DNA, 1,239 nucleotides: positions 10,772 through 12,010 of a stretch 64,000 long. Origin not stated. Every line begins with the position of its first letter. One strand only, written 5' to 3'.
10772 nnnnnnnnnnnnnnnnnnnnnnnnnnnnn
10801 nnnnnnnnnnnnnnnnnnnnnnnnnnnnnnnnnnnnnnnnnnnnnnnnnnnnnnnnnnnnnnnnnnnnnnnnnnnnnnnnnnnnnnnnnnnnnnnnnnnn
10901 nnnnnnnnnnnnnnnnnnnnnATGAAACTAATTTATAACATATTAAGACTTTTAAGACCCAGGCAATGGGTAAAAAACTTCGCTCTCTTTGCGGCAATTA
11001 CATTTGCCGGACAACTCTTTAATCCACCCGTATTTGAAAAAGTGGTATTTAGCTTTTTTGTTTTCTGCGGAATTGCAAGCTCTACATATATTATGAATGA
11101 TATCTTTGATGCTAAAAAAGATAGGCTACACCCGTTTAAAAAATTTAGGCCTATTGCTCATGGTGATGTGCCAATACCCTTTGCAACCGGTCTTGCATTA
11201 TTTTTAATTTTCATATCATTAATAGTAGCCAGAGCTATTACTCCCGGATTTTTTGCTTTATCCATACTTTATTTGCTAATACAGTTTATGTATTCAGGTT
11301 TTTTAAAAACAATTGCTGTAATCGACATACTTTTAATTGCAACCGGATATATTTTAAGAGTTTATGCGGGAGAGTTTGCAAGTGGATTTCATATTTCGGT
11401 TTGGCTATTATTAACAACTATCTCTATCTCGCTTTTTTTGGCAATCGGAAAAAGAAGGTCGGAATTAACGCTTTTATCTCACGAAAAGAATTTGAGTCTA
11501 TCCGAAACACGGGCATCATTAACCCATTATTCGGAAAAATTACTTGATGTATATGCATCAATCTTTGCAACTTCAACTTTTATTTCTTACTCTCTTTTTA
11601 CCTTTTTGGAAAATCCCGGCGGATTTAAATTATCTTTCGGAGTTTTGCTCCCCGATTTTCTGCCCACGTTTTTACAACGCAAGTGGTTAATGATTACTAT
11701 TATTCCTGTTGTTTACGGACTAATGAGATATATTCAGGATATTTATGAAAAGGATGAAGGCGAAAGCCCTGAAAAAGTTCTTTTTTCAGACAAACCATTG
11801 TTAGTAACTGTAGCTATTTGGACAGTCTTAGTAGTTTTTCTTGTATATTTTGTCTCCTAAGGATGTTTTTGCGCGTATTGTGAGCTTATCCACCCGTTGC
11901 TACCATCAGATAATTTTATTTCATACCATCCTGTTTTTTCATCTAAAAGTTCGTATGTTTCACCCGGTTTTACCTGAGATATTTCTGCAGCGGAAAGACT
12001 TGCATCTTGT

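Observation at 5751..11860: Translationally coupled envelope-glycan operon ending in a DPPR-synthase-like UbiA enzyme and a WecA-type initiating transferase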

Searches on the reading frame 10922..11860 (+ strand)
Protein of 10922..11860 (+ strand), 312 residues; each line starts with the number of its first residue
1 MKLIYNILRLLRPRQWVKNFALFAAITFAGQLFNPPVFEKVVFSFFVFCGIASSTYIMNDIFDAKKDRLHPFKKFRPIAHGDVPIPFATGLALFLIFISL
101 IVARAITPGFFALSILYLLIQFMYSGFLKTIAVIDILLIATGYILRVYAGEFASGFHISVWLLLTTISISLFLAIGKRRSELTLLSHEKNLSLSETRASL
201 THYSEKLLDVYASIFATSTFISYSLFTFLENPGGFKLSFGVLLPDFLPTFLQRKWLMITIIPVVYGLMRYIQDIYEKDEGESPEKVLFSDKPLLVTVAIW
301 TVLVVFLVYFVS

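Call 3: search_protein_families(library=pfam, proteins=[window:10922-11860:+], max_evalue=0.01)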
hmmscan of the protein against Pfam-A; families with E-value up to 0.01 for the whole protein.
window:10922-11860:+ (312 aa): 1 family
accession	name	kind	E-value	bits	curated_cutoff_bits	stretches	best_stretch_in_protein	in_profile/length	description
PF01040.23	UbiA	-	2e-17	63.8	34.2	1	23-173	6-155/250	UbiA prenyltransferase family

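Call 4: search_protein_families(library=ncbifam, proteins=[window:10922-11860:+], max_evalue=0.01)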
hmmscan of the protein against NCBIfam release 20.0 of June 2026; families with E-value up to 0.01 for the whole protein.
window:10922-11860:+ (312 aa): 14 families
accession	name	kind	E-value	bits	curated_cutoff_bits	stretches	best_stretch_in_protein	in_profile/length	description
NF008978.0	PRK12324.1-4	equivalog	3.5e-67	226.7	207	1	4-310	32-321/322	decaprenyl-phosphate phosphoribosyltransferase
NF008977.0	PRK12324.1-2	equivalog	1.4e-66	224.9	234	1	4-309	2-288/297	decaprenyl-phosphate phosphoribosyltransferase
NF006088.0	PRK08238.1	equivalog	2.5e-48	164.9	351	1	6-197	194-384/482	UbiA family prenyltransferase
NF008976.0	PRK12324.1-1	equivalog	4.3e-47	161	474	1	3-310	17-305/306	decaprenyl-phosphate phosphoribosyltransferase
NF009523.0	PRK12884.1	equivalog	1.4e-13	50.6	269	1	6-165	6-161/279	prenyltransferase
NF005742.0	PRK07566.1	equivalog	5.1e-07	29.1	313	1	5-143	29-171/315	chlorophyll synthase ChlG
TIGR01473.1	cyoE_ctaB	equivalog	8.4e-07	29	210.3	1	8-138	4-136/281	heme o synthase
NF035940.1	prenyl_rel_EboC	equivalog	2.6e-06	27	250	1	8-134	3-132/292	UbiA-like protein EboC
NF009521.0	PRK12882.1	equivalog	4.8e-06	26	296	1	7-140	8-138/280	geranylgeranylglycerol-phosphate geranylgeranyltransferase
NF009522.0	PRK12883.1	equivalog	7.5e-06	25.6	353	1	36-141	34-137/279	geranylgeranylglycerol-phosphate geranylgeranyltransferase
TIGR01475.1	ubiA_other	subfamily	1.4e-05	24.7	180.8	1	23-173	22-171/282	UbiA-like polyprenyltransferase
TIGR01474.1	ubiA_proteo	equivalog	1.8e-05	24.4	275.45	1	50-134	52-136/282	4-hydroxybenzoate octaprenyltransferase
NF009514.0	PRK12873.1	equivalog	7.7e-05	22.2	246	1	46-109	52-117/297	4-hydroxybenzoate polyprenyltransferase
NF041585.1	MqnP_Cj_Hp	exception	0.0057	16.2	375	0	19-175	18-175/281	menaquinone biosynthesis prenyltransferase MqnP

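Call 13: search_solved_structures(query=window:10922-11860:+, max_evalue=0.01, show_alignments=1)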
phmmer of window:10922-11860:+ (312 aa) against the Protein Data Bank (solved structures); distinct sequences matched with E-value up to 0.01: 2.
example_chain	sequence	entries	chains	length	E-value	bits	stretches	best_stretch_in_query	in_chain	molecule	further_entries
8j8j_D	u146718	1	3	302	1.9e-36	129.3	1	3-229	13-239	Decaprenyl-phosphate phosphoribosyltransferase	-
8j8k_A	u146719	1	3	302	3.3e-26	95.6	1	3-302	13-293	Decaprenyl-phosphate phosphoribosyltransferase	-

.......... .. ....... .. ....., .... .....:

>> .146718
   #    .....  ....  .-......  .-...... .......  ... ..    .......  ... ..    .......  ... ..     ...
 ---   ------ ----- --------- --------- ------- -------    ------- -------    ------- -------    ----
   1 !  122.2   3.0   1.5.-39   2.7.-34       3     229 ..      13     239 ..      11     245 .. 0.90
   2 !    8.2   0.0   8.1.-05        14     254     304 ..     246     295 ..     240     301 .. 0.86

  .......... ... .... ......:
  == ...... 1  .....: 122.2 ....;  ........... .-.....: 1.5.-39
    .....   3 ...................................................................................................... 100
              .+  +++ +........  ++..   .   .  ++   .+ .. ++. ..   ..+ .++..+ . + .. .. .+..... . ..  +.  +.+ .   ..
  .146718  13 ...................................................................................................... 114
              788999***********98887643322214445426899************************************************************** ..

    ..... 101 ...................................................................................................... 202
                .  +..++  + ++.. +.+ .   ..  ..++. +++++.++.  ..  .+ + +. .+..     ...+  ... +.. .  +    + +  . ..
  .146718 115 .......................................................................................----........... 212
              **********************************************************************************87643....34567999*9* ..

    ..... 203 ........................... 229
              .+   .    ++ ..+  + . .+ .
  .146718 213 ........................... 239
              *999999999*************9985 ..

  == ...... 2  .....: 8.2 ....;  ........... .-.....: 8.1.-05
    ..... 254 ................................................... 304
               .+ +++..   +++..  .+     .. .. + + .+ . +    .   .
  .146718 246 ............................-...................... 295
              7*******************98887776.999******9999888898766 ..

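Call 24: find_homologous_proteins(query=window:10922-11860:+, max_evalue=1e-10)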
Query window:10922-11860:+ (312 aa): 5087 proteins with E <= 1e-10 among 8000 candidates; the best 120 are listed.
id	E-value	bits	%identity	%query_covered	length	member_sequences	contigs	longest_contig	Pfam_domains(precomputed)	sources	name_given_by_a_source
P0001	2.4e-196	669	100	100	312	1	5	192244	PF01040.24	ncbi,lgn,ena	-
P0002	7.5e-169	579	84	100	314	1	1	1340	PF01040.24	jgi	jgi:4-hydroxybenzoate polyprenyltransferase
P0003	2.1e-165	568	81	100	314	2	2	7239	PF01040.24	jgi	jgi:decaprenyl-phosphate phosphoribosyltransferase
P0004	5.0e-165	566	82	100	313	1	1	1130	PF01040.24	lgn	-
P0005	5.6e-165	566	81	100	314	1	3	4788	PF01040.24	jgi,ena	-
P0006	9.6e-165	565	82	100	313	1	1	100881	PF01040.24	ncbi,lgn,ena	-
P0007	6.5e-164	563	80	100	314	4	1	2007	PF01040.24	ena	-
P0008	2.2e-163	561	81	100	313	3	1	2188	PF01040.24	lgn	-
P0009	6.4e-162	556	80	100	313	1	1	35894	PF01040.24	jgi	jgi:decaprenyl-phosphate phosphoribosyltransferase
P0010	1.2e-161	555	79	100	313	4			PF01040.24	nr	nr:decaprenyl-phosphate phosphoribosyltransferase [Candidatus Levybacteria bacterium]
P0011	1.3e-161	555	80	100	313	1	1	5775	PF01040.24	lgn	-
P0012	1.3e-161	555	79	100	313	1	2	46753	PF01040.24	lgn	-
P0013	1.4e-161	555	79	100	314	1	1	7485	PF01040.24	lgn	-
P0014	1.8e-161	555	79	100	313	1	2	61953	PF01040.24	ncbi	-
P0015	2.1e-161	554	79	100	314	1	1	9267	PF01040.24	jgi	jgi:4-hydroxybenzoate polyprenyltransferase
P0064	1.2e-155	535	77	100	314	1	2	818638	PF01040.24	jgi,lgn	jgi:4-hydroxybenzoate polyprenyltransferase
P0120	2.8e-149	515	73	100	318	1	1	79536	PF01040.24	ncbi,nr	ncbi:MAG: decaprenyl-phosphate phosphoribosyltransferase [Patescibacteria group bacterium]|nr:decapr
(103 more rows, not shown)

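Call 25: find_encoding_contigs(protein=P0001, flank=10000, max_places=2)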
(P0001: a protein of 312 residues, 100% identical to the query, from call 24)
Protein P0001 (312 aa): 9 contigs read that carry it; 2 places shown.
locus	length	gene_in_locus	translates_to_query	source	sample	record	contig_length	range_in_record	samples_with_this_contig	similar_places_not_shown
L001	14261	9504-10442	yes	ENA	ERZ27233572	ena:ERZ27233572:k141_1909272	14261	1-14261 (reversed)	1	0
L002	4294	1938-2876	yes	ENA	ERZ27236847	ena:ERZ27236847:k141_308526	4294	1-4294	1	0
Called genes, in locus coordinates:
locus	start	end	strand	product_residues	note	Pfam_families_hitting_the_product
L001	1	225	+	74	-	?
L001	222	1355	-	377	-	PF03320:FBPase_glpX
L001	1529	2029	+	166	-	PF09335:VTT_dom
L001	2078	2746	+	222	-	-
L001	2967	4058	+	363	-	PF00438:S-AdoMet_synt_N, PF02772:S-AdoMet_synt_M, PF02773:S-AdoMet_synt_C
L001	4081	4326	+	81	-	-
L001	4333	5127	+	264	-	PF01026:TatD_DNase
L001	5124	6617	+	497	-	-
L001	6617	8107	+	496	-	-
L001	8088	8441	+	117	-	-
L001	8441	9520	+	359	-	PF00953:Glycos_transf_4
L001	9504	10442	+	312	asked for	PF01040:UbiA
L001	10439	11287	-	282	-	PF08308:PEGA (weak), PF08239:SH3_3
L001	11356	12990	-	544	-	PF00118:Cpn60_TCP1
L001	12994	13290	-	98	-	PF00166:Cpn10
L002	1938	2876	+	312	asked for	PF01040:UbiA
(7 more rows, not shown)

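Call 26: find_encoding_contigs(protein=P0064, flank=10000, max_places=1)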
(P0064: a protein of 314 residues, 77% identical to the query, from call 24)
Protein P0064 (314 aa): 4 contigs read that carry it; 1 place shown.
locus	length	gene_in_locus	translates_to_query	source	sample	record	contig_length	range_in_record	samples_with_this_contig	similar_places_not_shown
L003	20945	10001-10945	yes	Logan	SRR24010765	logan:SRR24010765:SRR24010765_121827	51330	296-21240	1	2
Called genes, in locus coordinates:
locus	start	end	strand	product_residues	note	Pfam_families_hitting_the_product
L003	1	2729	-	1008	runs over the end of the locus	?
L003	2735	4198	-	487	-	PF25984:BSH_YknX (faint), PF25967:RND-MFP_C (faint), PF25989:YknX_C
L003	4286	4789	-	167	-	-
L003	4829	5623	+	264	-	PF01026:TatD_DNase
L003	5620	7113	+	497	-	PF13632:Glyco_trans_2_3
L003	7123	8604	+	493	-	PF27757:Competence-induced_Ccs4_N, PF13231:PMT_2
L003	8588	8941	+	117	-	-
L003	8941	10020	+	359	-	PF00953:Glycos_transf_4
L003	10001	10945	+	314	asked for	PF01040:UbiA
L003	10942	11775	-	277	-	PF08308:PEGA (weak), PF08239:SH3_3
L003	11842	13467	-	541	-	PF00118:Cpn60_TCP1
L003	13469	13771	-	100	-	PF00166:Cpn10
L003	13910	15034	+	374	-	PF18911:PKD_4 (faint)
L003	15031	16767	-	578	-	PF00009:GTP_EFTU, PF00071:Ras, PF03144:GTP_EFTU_D2, PF14492:EFG_III (weak), PF00679:EFG_C, PF06421:LepA_C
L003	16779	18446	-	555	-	PF03023:MurJ, PF13440:Polysacc_synt_3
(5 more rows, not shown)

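Call 27: find_encoding_contigs(protein=P0120, flank=10000, max_places=1)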
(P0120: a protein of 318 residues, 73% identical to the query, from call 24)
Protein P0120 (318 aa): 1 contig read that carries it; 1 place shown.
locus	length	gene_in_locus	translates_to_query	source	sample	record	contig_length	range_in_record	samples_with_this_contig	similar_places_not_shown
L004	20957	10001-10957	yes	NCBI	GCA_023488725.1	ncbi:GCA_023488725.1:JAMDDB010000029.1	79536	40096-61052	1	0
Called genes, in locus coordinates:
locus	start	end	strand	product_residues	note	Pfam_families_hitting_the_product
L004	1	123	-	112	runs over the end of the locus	PF18924:DUF5674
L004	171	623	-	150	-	-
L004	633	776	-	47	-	-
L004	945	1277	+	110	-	-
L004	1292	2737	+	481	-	PF00133:tRNA-synt_1, PF01406:tRNA-synt_1e (weak), PF09334:tRNA-synt_1g, PF00133:tRNA-synt_1, PF01406:tRNA-synt_1e (weak)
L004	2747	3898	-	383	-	PF03320:FBPase_glpX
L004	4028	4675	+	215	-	-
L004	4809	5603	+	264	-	PF01026:TatD_DNase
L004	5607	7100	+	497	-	PF13632:Glyco_trans_2_3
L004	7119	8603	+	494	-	PF27757:Competence-induced_Ccs4_N (weak), PF02366:PMT, PF13231:PMT_2 (weak)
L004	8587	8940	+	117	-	-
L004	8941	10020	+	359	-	PF00953:Glycos_transf_4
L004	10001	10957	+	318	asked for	PF01040:UbiA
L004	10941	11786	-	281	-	PF08308:PEGA (faint), PF08239:SH3_3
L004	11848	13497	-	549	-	PF00118:Cpn60_TCP1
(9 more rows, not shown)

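Call 28: find_related_loci(query=window:10922-11860:+, collection=genome_contigs, flank=9000)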
Query window:10922-11860:+ (312 aa) in genome_contigs; peptide patterns used: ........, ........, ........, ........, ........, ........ (x = any residue, [..] = any of these).
182 stretches matched a pattern; 91 encode a relative of the query (tblastn E <= 1e-3); the best 80 are kept; 80 distinct loci.
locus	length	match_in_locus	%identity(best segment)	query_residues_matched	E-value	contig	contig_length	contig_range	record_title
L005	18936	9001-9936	82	1-312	1e-173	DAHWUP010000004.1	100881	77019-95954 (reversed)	MAG TPA_asm: Candidatus Levyibacteriota bacterium isolate clean1537 NODE_4_length_100881_cov_9.691441, whole genome shot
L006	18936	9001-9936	79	1-312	7e-171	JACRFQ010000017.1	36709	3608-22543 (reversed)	MAG: Candidatus Levyibacteriota bacterium isolate NC_groundwater_1729_Pr3_B-0.1um_34_132 SR-2_scaffold_141_811693, whole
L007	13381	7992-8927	79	1-312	2e-170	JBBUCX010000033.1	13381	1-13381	MAG: Patescibacteria group bacterium isolate H51-bin115_1 H51_bin115_1_000000000033, whole genome shotgun sequence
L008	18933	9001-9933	71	2-312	3e-147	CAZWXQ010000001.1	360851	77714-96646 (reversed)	MAG TPA_asm: uncultured Gammaproteobacteria bacterium isolate SRP292972_co3_100 genome assembly, contig: NODE_31_length_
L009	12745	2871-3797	71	5-312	9e-146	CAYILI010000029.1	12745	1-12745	MAG TPA_asm: uncultured Gammaproteobacteria bacterium isolate ERP119705_co22_367 genome assembly, contig: NODE_3951_leng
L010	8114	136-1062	71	5-312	4e-146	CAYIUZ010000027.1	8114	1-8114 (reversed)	MAG TPA_asm: uncultured Gammaproteobacteria bacterium isolate ERP119705_co5_457 genome assembly, contig: NODE_11646_leng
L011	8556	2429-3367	71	1-312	2e-145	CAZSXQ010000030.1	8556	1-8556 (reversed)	MAG TPA_asm: uncultured Gammaproteobacteria bacterium isolate SRP011637_co1_148 genome assembly, contig: NODE_3206_lengt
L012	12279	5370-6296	71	5-312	9e-145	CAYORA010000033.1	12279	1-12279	MAG TPA_asm: uncultured Gammaproteobacteria bacterium isolate SRP170004_co1_164 genome assembly, contig: NODE_8297_lengt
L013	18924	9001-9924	70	5-311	2e-144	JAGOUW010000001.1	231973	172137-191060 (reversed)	MAG: Candidatus Levyibacteriota bacterium isolate Gw_Eff_bin_531 Gw_Eff_33_length_231973_cov_10.085716, whole genome sho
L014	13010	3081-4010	68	2-311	1e-143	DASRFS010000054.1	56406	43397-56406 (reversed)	MAG TPA_asm: Patescibacteria group bacterium isolate SMAG_U10038 k141_1786059, whole genome shotgun sequence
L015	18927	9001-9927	70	5-312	5e-143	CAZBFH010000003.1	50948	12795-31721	MAG TPA_asm: uncultured Gammaproteobacteria bacterium isolate SRP342105_co2_162 genome assembly, contig: NODE_594_length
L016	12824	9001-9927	71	5-312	5e-141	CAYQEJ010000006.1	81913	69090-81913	MAG TPA_asm: uncultured Gammaproteobacteria bacterium isolate SRP278252_co2_88 genome assembly, contig: NODE_413_length_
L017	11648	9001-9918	69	1-309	3e-140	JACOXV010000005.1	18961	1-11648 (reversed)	MAG: Candidatus Levyibacteriota bacterium isolate NC_groundwater_162_Ag_S-0.1um_38_10 S4_GD2017_2_S1_scaffold_1883, whol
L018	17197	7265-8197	68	2-312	4e-139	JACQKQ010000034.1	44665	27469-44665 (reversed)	MAG: Candidatus Levyibacteriota bacterium isolate NC_groundwater_1181_Ag_S-0.1um_42_368 S_p1_S3_coassembly_k141_1516010,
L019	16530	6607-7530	69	2-309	2e-138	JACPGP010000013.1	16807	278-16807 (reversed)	MAG: Candidatus Levyibacteriota bacterium isolate NC_groundwater_391_Ag_B-0.1um_40_33 GD18-4_B1_scaffold_329407, whole g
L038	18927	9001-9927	48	1-312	1e-90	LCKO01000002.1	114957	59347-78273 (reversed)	MAG: Candidatus Collierbacteria bacterium GW2011_GWB2_45_17 UX01_C0002, whole genome shotgun sequence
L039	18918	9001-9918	50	2-309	2e-89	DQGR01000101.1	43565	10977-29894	MAG TPA_asm: Patescibacteria group bacterium isolate UBA10118 contig_1732, whole genome shotgun sequence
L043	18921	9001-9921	49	2-312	3e-84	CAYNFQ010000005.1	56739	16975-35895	MAG TPA_asm: uncultured Gammaproteobacteria bacterium isolate binchicken_co110_279 genome assembly, contig: NODE_1373_le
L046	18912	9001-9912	48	4-309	3e-83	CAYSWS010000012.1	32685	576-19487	MAG TPA_asm: uncultured Candidatus Saccharibacteria bacterium isolate SRP214966_co1_463 genome assembly, contig: NODE_18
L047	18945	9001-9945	43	3-312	8e-78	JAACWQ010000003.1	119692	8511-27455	MAG: Candidatus Paceibacterota bacterium isolate CG_2015-01t_44_17 CG_2015-01t_curated_scaffold_32, whole genome shotgun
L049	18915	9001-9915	47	4-309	1e-74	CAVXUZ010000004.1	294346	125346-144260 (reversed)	MAG: uncultured candidate division WWE3 bacterium isolate MFD04716.bin.1.185 genome assembly, contig: contig_23343, whol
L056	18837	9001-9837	37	11-309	2e-55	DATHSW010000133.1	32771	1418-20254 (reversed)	MAG TPA_asm: Candidatus Deferrimicrobiaceae bacterium isolate SMAG_U16061 k141_801329, whole genome shotgun sequence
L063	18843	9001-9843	34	4-305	3e-50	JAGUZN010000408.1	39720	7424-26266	MAG: Armatimonadota bacterium isolate DeMMO6_22 c_000000077298, whole genome shotgun sequence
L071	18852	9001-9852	36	8-305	1e-46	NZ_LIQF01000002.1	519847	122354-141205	Marinomonas fungiae strain JCM 18476 DSM_18476_02, whole genome shotgun sequence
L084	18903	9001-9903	47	1-305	7e-90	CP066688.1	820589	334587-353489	MAG: Candidatus Daviesbacteria bacterium isolate NC_groundwater_497_Ag_S-0.1um_39_22 chromosome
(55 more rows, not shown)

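Call 56: search_protein_families(library=pfam, proteins=[L071:7463-8743:-, L071:9828-10829:+, L071:10843-12135:+, L071:12114-12887:+, L071:12884-13501:+, L056:6508-7614:+, L056:7616-8938:+, L056:10082-11974:+, L063:9825-11606:+, L063:7964-8995:-], max_evalue=0.001)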
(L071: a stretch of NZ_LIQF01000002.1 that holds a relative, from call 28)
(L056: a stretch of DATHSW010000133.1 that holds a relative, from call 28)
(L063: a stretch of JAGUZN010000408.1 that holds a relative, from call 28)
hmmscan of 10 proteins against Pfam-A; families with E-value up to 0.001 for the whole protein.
L071:7463-8743:- (426 aa): 0 families

L071:9828-10829:+ (333 aa): 1 family
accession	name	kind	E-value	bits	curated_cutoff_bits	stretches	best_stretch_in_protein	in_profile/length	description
PF03706.18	LPG_synthase_TM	-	2.4e-48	165.6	33.4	1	28-313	5-302/302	Lysylphosphatidylglycerol synthase TM region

L071:10843-12135:+ (430 aa): 1 family
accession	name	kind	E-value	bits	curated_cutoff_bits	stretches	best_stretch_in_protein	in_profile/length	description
PF01565.28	FAD_binding_4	-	3.1e-21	76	26.4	1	24-144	18-139/139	FAD binding domain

L071:12114-12887:+ (257 aa): 3 families
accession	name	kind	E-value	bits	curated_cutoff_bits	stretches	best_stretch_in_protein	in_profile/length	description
PF00106.31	adh_short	-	7.5e-32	110.8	26.6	1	12-203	2-190/195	short chain dehydrogenase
PF13561.12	adh_short_C2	-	2.6e-22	80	27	1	17-205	1-186/236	Enoyl-(Acyl carrier protein) reductase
PF08659.16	KR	-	1.6e-06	28.6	22.6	1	13-179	3-166/180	KR domain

L071:12884-13501:+ (205 aa): 2 families
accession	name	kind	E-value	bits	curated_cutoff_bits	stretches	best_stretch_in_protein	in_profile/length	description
PF12710.13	HAD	-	2.7e-37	129.5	27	1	6-188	1-189/189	haloacid dehalogenase-like hydrolase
PF00702.32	Hydrolase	-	0.00024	22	26.4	0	6-190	4-190/191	haloacid dehalogenase-like hydrolase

L056:6508-7614:+ (368 aa): 5 families
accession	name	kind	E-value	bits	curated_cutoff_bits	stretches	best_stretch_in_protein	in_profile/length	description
PF01041.23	DegT_DnrJ_EryC1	-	2.9e-114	382.5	19.8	1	16-360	4-359/360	DegT/DnrJ/EryC1/StrS aminotransferase family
PF01212.27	Beta_elim_lyase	-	1.2e-08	35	27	1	39-216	35-228/288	Beta-eliminating lyase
PF00155.27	Aminotran_1_2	-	1.3e-08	34.9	19.7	1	39-298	45-321/361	Aminotransferase class I and II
PF00266.25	Aminotran_5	-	4.3e-05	23.1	21.5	1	58-164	68-182/371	Aminotransferase class-V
PF01053.26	Cys_Met_Meta_PP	-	8.3e-05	21.7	27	1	36-181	52-195/381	Cys/Met metabolism PLP-dependent enzyme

L056:7616-8938:+ (440 aa): 4 families
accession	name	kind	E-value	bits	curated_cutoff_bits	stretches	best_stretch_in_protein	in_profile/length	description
PF03721.20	UDPG_MGDP_dh_N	-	7.9e-39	133.6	27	1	21-198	2-183/187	UDP-glucose/GDP-mannose dehydrogenase family, NAD binding domain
PF00984.24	UDPG_MGDP_dh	-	8.1e-30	103.2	25.4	1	218-307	2-92/94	UDP-glucose/GDP-mannose dehydrogenase family, central domain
PF03720.21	UDPG_MGDP_dh_C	-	3.4e-20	72.8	30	1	336-428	2-101/103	UDP-glucose/GDP-mannose dehydrogenase family, UDP binding domain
PF03446.21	NAD_binding_2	-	3.6e-07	30.8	21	1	21-147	1-103/161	NAD binding domain of 6-phosphogluconate dehydrogenase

L056:10082-11974:+ (630 aa): 3 families
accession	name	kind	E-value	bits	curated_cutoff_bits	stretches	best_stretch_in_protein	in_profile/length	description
PF00106.31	adh_short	-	4.1e-32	111.7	26.6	1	391-575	6-188/195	short chain dehydrogenase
PF13561.12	adh_short_C2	-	4e-24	85.9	27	1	392-578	1-185/236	Enoyl-(Acyl carrier protein) reductase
PF08659.16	KR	-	8.1e-06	26.3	22.6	1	391-569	6-178/180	KR domain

L063:9825-11606:+ (593 aa): 0 families

L063:7964-8995:- (343 aa): 2 families
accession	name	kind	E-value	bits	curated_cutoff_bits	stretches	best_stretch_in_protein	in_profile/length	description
PF02565.21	RecO_C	-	2.1e-29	102.7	22.1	1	155-321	1-155/157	Recombination protein O C terminal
PF11967.14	RecO_N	-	3.1e-21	75.6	27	1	75-149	3-78/80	Recombination protein O N terminal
